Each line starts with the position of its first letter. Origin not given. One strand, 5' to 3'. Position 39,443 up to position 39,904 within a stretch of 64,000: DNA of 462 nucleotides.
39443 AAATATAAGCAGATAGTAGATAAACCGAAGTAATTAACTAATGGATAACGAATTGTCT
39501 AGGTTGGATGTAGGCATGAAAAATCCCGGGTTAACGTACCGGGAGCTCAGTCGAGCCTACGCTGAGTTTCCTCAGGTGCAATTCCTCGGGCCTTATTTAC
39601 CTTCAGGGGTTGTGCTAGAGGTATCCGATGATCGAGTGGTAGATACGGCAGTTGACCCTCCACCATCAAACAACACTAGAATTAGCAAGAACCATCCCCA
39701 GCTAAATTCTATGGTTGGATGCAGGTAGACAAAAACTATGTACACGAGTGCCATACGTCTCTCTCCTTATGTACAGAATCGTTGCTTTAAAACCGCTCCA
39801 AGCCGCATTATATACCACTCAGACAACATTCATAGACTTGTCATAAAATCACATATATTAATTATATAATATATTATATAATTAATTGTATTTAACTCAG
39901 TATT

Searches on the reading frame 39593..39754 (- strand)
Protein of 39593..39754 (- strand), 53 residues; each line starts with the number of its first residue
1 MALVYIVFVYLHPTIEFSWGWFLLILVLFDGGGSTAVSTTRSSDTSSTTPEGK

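Call 59: find_homologous_proteins(query=window:39593-39754:-, max_evalue=0.01)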
Query window:39593-39754:-: no candidate shares three 5-residue words with the query. No homologue found.
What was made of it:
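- On Trans-encoded base-pairing sRNA (generic class): The 12-nt site at 39768..39757 could not be tested for conservation (call 59).
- It belongs to a 53-aa ORF with no homologue in the protein database (call 59). Its sequence shares no words with any protein in the 5.8-billion-protein database (call 59).
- Tried and rejected: A homologue search for the 53-aa candidate target found nothing (call 59).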
